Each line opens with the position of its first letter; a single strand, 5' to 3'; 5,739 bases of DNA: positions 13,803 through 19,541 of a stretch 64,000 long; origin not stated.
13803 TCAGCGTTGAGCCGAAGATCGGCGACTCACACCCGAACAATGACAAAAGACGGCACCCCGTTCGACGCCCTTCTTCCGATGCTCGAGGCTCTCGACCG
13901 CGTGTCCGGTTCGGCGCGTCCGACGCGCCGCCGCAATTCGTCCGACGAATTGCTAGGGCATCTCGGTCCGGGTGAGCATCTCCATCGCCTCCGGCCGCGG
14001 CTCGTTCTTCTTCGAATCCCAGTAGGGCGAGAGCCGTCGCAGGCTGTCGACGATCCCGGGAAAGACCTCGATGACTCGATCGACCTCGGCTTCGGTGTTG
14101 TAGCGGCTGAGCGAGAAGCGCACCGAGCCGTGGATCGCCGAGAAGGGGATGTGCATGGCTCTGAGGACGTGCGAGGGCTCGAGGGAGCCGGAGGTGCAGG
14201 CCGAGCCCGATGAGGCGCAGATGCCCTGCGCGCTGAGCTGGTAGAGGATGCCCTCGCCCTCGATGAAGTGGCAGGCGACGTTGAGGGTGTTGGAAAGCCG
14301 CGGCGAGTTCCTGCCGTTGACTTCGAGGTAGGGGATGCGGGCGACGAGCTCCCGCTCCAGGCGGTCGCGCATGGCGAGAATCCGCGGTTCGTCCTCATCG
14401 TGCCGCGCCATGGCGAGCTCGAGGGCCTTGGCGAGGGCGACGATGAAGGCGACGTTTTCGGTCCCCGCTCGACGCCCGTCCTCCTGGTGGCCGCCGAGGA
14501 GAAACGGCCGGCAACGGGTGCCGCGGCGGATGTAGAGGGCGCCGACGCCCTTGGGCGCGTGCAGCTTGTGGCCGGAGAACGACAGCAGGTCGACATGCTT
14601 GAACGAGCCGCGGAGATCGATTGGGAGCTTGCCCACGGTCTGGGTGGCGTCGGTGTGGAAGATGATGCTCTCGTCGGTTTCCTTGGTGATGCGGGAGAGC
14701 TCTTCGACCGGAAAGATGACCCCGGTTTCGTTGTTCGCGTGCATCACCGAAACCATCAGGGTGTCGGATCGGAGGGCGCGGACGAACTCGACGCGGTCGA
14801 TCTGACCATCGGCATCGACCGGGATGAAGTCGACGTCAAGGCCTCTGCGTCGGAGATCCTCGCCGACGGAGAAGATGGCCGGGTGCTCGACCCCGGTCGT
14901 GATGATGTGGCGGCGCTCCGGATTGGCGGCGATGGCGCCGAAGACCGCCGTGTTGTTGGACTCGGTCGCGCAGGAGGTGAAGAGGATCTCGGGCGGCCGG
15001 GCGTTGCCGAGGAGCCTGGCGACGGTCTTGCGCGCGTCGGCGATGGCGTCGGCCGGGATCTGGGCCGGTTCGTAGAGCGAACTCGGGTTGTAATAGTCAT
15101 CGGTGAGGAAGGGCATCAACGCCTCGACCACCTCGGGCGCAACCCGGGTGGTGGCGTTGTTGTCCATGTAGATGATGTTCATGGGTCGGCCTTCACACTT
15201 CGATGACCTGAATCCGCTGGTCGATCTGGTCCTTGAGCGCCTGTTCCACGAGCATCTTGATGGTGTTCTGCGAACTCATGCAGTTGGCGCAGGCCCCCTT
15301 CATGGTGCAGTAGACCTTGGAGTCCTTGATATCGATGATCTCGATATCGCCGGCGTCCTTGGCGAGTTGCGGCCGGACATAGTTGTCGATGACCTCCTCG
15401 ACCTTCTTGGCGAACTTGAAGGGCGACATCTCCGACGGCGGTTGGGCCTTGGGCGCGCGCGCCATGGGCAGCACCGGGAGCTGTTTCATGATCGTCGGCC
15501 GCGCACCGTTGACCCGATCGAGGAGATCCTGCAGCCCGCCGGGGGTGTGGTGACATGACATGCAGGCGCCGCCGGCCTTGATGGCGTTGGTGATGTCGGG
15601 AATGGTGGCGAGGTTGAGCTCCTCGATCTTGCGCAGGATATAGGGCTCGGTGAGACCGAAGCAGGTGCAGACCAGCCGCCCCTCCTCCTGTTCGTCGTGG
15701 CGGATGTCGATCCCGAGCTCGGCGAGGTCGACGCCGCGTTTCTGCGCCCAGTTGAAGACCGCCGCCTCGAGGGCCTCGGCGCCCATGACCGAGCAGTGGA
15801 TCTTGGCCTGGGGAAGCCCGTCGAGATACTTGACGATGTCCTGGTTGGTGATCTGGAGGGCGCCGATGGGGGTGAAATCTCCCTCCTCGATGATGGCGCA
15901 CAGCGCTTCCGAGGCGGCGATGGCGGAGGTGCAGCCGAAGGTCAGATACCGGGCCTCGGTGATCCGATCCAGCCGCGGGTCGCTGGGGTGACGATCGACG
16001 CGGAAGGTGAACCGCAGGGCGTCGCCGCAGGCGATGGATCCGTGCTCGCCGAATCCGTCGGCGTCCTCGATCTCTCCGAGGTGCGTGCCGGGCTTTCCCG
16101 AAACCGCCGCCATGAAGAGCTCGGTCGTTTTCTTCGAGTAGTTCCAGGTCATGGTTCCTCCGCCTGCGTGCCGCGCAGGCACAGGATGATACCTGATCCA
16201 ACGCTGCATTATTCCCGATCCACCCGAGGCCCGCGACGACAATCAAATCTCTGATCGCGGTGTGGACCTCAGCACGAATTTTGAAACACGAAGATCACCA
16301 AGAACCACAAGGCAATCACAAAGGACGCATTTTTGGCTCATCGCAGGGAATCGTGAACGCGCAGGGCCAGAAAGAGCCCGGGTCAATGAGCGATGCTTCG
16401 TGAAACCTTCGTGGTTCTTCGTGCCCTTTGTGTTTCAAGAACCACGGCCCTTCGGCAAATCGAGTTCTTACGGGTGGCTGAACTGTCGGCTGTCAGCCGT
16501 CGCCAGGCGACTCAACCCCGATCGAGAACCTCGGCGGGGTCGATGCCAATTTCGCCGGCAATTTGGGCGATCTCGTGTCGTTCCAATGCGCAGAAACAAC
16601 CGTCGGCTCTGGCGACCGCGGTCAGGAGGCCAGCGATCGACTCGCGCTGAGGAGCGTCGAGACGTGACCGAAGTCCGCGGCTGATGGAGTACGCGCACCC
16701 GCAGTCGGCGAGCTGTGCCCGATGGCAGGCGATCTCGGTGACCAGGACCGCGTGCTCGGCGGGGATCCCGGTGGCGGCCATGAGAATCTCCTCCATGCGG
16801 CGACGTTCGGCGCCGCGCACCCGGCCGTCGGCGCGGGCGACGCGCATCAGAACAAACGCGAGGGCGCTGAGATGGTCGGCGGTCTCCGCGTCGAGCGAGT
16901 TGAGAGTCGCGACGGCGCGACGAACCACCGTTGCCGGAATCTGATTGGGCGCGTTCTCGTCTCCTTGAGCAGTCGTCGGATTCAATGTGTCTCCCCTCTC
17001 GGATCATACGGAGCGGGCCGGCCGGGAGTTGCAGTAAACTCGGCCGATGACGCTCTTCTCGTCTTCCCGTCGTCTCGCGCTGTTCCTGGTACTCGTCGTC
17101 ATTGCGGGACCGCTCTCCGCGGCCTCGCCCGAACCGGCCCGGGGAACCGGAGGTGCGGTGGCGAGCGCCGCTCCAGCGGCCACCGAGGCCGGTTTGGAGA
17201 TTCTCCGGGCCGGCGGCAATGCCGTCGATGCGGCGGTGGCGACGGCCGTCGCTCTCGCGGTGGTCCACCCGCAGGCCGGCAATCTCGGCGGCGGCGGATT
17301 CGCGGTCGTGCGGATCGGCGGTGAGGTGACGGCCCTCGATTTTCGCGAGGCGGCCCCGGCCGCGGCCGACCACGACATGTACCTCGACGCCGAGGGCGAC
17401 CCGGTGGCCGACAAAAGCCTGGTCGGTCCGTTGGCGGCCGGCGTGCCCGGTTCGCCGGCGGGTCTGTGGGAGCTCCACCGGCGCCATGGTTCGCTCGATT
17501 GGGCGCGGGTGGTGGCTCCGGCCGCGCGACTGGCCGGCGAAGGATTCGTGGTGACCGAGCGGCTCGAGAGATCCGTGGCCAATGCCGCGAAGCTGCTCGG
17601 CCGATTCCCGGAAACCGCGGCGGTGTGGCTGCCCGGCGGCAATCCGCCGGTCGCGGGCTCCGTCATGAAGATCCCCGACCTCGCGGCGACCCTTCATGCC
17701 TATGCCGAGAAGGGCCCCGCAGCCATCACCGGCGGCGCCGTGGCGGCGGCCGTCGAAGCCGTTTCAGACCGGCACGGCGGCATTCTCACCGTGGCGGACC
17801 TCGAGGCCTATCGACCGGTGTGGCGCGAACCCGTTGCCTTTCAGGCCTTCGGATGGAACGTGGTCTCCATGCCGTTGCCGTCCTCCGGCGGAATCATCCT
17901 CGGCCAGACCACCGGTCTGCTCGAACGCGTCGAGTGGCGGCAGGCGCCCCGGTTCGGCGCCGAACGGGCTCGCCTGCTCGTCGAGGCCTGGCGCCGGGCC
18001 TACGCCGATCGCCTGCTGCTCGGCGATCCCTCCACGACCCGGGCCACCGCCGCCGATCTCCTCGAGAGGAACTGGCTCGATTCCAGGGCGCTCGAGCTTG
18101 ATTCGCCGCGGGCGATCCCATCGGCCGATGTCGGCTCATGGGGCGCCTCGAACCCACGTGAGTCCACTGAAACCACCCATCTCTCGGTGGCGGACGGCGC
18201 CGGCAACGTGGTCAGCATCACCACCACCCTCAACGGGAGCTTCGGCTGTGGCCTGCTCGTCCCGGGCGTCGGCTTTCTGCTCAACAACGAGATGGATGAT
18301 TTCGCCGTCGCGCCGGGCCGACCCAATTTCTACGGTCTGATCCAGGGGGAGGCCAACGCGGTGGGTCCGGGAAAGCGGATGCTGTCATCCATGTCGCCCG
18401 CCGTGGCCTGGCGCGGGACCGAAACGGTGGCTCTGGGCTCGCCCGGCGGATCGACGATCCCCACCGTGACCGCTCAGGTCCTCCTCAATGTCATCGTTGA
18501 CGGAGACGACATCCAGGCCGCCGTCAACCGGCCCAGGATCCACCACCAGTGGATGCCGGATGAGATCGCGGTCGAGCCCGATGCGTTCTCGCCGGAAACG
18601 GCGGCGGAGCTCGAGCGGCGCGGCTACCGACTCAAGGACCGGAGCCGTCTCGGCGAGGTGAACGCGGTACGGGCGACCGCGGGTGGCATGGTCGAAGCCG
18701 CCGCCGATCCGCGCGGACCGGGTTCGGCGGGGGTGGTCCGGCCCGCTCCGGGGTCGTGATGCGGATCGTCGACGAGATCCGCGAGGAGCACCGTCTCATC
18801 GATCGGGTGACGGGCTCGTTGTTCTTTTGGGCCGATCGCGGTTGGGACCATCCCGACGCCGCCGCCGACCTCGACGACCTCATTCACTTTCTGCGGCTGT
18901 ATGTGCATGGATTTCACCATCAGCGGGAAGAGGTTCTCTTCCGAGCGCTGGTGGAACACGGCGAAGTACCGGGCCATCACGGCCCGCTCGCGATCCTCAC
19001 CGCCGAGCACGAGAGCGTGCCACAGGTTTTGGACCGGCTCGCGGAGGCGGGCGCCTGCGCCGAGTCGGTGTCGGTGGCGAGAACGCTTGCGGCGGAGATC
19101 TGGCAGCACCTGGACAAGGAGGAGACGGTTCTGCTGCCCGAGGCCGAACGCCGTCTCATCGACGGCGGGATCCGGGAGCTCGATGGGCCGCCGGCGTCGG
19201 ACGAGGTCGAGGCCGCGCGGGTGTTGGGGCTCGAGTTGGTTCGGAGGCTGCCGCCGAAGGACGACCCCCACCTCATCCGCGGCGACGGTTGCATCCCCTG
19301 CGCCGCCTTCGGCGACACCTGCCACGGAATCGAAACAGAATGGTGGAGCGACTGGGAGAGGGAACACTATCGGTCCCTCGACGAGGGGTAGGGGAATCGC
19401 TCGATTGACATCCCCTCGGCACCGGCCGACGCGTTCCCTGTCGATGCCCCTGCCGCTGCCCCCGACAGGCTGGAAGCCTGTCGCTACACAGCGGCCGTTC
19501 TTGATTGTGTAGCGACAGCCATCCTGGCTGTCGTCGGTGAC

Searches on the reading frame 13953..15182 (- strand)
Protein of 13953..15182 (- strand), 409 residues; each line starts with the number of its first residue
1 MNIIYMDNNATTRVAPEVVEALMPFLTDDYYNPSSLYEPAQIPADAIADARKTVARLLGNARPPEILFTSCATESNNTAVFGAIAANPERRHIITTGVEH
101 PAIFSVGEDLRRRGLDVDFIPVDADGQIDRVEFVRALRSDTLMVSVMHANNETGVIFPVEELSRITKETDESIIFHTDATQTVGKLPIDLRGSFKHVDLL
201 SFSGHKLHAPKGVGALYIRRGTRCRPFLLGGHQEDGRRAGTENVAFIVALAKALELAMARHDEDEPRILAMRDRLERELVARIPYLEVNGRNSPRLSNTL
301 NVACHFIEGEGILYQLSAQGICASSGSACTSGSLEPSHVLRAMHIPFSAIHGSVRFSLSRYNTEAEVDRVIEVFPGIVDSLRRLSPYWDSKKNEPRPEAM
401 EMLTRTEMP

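Call 12: search_protein_families(library=pfam, proteins=[window:13953-15182:-])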
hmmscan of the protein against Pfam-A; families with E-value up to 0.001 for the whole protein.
window:13953-15182:- (409 aa): 2 families
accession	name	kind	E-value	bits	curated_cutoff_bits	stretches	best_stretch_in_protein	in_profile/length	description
PF00266.25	Aminotran_5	-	5.1e-77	259.8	21.5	1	4-370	1-371/371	Aminotransferase class-V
PF00155.27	Aminotran_1_2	-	2.6e-06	27.3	19.7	1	44-170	41-176/361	Aminotransferase class I and II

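Call 19: find_encoding_contigs(protein=window:13953-15182:-, flank=10000, max_places=4)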
Protein window:13953-15182:- (409 aa): no gene with exactly this product is on record in the collection.

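Call 40: find_homologous_proteins(query=window:13953-15182:-, max_evalue=1e-50)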
Query window:13953-15182:- (409 aa): 8000 proteins with E <= 1e-50 among 8000 candidates; the best 120 are listed.
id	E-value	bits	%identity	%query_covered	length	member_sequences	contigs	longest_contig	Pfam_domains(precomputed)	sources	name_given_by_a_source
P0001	2.6e-271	917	100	100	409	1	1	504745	PF00155.28,PF00266.26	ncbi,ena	-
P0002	3.9e-261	884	95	100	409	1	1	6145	PF00155.28,PF00266.26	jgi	jgi:cysteine desulfurase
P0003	7.8e-261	883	95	100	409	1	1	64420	PF00155.28,PF00266.26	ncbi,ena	-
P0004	5.4e-258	873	94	100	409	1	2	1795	PF00155.28,PF00266.26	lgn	-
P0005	9.3e-258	873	93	100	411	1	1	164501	PF00266.26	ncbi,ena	-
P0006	9.4e-258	873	94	100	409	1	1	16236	PF00155.28,PF00266.26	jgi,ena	-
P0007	7.4e-257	870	93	100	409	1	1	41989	PF00155.28,PF00266.26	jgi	jgi:cysteine desulfurase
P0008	1.1e-255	866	93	100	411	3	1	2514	PF00266.26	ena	-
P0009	1.4e-255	865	93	100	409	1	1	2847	PF00155.28,PF00266.26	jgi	jgi:cysteine desulfurase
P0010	2.1e-255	865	92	100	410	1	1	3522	PF00266.26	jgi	jgi:cysteine desulfurase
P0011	2.1e-255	865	92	100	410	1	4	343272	PF00155.28,PF00266.26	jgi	-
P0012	9.8e-255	863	93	100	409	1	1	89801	PF00155.28,PF00266.26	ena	-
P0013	2.7e-254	861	93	100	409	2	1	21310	PF00155.28,PF00266.26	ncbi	-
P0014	5.2e-254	860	92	100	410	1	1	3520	PF00266.26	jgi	jgi:cysteine desulfurase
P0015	1.5e-253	859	93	100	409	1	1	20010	PF00155.28,PF00266.26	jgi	jgi:cysteine desulfurase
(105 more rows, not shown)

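Call 41: find_encoding_contigs(protein=P0001, flank=10000, max_places=3)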
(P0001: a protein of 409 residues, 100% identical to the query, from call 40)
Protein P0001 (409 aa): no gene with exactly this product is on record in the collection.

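Call 42: find_encoding_contigs(protein=P0003, flank=10000, max_places=3)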
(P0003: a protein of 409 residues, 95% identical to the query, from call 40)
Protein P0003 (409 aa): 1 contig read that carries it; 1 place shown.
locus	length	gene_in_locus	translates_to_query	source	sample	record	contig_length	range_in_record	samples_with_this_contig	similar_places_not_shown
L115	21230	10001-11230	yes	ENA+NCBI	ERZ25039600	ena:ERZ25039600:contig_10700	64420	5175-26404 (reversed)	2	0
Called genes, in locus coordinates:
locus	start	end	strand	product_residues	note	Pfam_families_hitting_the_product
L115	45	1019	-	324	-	PF01032:FecCD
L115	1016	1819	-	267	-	PF00005:ABC_tran, PF13304:AAA_21 (weak)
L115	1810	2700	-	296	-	PF01497:Peripla_BP_2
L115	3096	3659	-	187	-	-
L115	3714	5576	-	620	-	PF07969:Amidohydro_3, PF01979:Amidohydro_1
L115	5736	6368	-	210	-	PF01814:Hemerythrin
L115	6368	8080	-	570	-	PF01019:G_glu_transpept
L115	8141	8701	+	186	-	PF05099:TerB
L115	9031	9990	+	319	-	PF01592:NifU_N, PF04324:Fer2_BFD, PF01106:NifU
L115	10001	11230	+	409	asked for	PF00155:Aminotran_1_2 (faint), PF00266:Aminotran_5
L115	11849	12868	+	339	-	-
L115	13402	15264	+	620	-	PF00246:Peptidase_M14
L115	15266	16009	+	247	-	PF13489:Methyltransf_23, PF13847:Methyltransf_31 (faint), PF08241:Methyltransf_11, PF13649:Methyltransf_25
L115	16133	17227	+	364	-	PF13623:SurA_N_2 (faint), PF13624:SurA_N_3 (weak), PF09312:SurA_N (weak), PF13145:Rotamase_2, PF13616:Rotamase_3, PF00639:Rotamase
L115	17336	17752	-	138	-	PF02566:OsmC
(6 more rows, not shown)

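Call 43: find_encoding_contigs(protein=P0005, flank=10000, max_places=3)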
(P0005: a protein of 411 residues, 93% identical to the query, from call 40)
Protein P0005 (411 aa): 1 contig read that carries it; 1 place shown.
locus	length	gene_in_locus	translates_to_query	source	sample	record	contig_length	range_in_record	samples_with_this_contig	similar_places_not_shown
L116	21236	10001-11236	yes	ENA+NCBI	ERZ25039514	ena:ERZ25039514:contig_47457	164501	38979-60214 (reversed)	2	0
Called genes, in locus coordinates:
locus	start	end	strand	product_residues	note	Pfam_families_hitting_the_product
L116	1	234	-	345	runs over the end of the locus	-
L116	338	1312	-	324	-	PF01032:FecCD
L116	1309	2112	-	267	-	PF09818:ABC_ATPase (faint), PF00005:ABC_tran, PF02463:SMC_N (weak), PF13304:AAA_21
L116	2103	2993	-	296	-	PF01497:Peripla_BP_2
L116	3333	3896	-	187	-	-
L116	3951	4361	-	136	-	PF01979:Amidohydro_1 (weak), PF07969:Amidohydro_3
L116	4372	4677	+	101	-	-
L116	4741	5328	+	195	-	-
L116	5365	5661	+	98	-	-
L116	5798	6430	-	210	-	PF01814:Hemerythrin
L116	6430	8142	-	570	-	PF01019:G_glu_transpept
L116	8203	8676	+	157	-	PF05099:TerB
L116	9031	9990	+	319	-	PF01592:NifU_N, PF04324:Fer2_BFD, PF01106:NifU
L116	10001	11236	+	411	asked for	PF00266:Aminotran_5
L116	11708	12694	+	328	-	-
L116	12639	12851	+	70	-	-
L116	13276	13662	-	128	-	-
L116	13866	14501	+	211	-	-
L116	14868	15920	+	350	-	PF13489:Methyltransf_23, PF08241:Methyltransf_11, PF08242:Methyltransf_12 (weak), PF13649:Methyltransf_25, PF13847:Methyltransf_31 (weak)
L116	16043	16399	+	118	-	-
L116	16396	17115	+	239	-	PF13145:Rotamase_2, PF13616:Rotamase_3, PF00639:Rotamase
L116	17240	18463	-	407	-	PF02129:Peptidase_S15 (weak), PF00561:Abhydrolase_1, PF12146:Hydrolase_4, PF12697:Abhydrolase_6, PF02566:OsmC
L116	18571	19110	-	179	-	PF01641:SelR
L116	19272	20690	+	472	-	PF02812:ELFV_dehydrog_N, PF00208:ELFV_dehydrog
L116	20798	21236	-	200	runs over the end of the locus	-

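Call 59: list_cluster_members(proteins=[P0001, P0003, P0005, P0176, P0185, P0196, P0209, P0227, P0123, P0151])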
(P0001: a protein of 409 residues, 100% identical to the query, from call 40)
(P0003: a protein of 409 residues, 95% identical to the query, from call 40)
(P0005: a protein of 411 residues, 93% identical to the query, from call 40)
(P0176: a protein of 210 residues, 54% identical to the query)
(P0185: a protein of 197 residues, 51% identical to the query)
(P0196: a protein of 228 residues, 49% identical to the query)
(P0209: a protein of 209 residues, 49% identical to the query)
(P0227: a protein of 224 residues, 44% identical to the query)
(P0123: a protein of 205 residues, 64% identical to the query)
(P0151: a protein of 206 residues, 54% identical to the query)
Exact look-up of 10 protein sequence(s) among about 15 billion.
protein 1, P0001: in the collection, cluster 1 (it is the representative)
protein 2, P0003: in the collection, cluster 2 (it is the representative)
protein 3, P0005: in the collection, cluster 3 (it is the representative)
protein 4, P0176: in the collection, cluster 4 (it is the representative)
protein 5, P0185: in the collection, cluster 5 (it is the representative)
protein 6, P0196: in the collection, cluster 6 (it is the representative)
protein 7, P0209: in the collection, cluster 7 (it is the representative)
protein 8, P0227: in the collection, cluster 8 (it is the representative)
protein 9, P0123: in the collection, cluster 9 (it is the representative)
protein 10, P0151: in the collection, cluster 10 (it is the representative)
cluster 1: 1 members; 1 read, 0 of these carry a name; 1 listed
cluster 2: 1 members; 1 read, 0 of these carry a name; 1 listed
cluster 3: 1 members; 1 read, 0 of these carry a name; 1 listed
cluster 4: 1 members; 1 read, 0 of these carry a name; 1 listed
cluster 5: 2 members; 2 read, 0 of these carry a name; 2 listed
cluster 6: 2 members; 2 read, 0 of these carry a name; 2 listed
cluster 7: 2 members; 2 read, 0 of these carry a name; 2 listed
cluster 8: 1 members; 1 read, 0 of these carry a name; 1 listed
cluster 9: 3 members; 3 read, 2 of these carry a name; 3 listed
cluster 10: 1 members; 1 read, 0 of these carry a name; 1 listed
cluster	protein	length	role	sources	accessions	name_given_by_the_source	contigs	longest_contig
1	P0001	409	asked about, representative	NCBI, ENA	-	-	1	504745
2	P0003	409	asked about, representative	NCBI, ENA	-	-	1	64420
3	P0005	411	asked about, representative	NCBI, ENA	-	-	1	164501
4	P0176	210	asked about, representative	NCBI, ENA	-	-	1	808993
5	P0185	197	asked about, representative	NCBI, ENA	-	-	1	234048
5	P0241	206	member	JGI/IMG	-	-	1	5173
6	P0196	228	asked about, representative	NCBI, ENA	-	-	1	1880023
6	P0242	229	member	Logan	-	-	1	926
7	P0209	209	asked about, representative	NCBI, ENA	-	-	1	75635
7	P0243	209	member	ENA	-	-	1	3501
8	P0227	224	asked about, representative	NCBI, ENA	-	-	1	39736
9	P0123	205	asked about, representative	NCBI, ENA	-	-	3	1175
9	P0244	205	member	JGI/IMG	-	REP element-mobilizing transposase RayT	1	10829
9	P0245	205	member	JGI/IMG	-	REP element-mobilizing transposase RayT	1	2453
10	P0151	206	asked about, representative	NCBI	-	-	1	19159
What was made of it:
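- Tried and rejected: Cluster look-up gave no accession numbers (call 59).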

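Call 78: find_encoding_contigs(protein=P0012, flank=10000, max_places=2)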
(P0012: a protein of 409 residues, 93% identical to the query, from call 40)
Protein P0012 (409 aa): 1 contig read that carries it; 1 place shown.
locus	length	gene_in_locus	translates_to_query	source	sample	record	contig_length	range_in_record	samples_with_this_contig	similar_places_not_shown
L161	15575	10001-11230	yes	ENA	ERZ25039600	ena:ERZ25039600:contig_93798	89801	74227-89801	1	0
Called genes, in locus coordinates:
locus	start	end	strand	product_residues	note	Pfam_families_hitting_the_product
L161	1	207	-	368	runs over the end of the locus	-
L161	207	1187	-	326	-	PF01032:FecCD, PF00950:ABC-3 (weak)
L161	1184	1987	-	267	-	PF00005:ABC_tran, PF02463:SMC_N (faint), PF13304:AAA_21 (weak)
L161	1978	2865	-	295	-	PF01497:Peripla_BP_2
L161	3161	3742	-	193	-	-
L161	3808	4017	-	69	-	PF07969:Amidohydro_3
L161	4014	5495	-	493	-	PF07969:Amidohydro_3, PF01979:Amidohydro_1 (weak)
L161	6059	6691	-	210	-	PF01814:Hemerythrin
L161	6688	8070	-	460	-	PF01019:G_glu_transpept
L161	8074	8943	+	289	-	PF05099:TerB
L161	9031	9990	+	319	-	PF01592:NifU_N, PF04324:Fer2_BFD, PF01106:NifU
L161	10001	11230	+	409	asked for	PF00266:Aminotran_5, PF00155:Aminotran_1_2 (faint)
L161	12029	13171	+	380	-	PF13472:Lipase_GDSL_2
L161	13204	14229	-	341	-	-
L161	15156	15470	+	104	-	-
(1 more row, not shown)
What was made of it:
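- Tried and rejected: Rejected, because it holds two different syntenic contigs (calls 42, 78).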

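Call 79: find_encoding_contigs(protein=P0011, flank=10000, max_places=2)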
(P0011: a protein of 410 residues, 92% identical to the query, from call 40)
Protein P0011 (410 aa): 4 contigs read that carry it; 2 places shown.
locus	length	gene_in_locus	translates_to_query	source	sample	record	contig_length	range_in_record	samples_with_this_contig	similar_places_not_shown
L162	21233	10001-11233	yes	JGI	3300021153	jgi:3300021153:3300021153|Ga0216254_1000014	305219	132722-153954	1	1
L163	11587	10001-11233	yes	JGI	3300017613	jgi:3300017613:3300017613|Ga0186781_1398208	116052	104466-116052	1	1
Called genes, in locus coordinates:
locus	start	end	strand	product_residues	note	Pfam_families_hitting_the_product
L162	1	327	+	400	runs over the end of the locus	PF02771:Acyl-CoA_dh_N, PF02770:Acyl-CoA_dh_M, PF00441:Acyl-CoA_dh_1, PF22924:ACOX_C_alpha1, PF08028:Acyl-CoA_dh_2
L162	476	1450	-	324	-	PF01032:FecCD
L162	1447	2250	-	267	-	PF09818:ABC_ATPase (faint), PF00005:ABC_tran, PF02463:SMC_N (faint), PF13304:AAA_21 (weak)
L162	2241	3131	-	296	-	PF01497:Peripla_BP_2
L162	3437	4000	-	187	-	-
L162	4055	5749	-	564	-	PF07969:Amidohydro_3, PF01979:Amidohydro_1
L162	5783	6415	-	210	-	PF01814:Hemerythrin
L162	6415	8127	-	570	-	PF01019:G_glu_transpept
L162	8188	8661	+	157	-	PF05099:TerB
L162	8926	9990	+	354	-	PF01592:NifU_N, PF04324:Fer2_BFD, PF01106:NifU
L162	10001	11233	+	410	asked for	PF00155:Aminotran_1_2 (faint), PF00266:Aminotran_5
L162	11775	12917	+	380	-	PF00657:Lipase_GDSL (faint), PF13472:Lipase_GDSL_2 (weak)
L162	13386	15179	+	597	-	PF00246:Peptidase_M14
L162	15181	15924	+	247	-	PF13489:Methyltransf_23, PF13847:Methyltransf_31 (faint), PF08241:Methyltransf_11, PF13649:Methyltransf_25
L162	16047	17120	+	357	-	PF13624:SurA_N_3 (weak), PF09312:SurA_N (weak), PF13623:SurA_N_2 (weak), PF13145:Rotamase_2, PF13616:Rotamase_3, PF00639:Rotamase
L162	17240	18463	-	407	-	PF00561:Abhydrolase_1 (weak), PF12146:Hydrolase_4, PF12697:Abhydrolase_6, PF02566:OsmC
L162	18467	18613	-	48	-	-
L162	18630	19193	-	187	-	PF01641:SelR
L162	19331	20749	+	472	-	PF02812:ELFV_dehydrog_N, PF00208:ELFV_dehydrog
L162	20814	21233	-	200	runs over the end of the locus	-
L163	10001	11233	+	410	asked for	PF00155:Aminotran_1_2 (faint), PF00266:Aminotran_5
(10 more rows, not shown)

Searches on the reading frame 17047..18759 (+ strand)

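Call 12: search_protein_families(library=pfam, proteins=[window:17047-18759:+])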
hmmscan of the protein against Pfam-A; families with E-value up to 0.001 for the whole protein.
window:17047-18759:+ (570 aa): 1 family
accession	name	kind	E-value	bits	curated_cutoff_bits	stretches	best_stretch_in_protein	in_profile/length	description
PF01019.26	G_glu_transpept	-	9.9e-150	500.2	27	1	51-559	2-512/512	Gamma-glutamyltranspeptidase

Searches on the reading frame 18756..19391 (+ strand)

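Call 12: search_protein_families(library=pfam, proteins=[window:18756-19391:+])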
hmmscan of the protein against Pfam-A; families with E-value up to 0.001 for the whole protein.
window:18756-19391:+ (211 aa): 1 family
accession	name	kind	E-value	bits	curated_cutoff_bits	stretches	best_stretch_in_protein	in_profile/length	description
PF01814.28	Hemerythrin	-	4e-13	50.4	25.3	1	4-130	2-127/127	Hemerythrin HHE cation binding domain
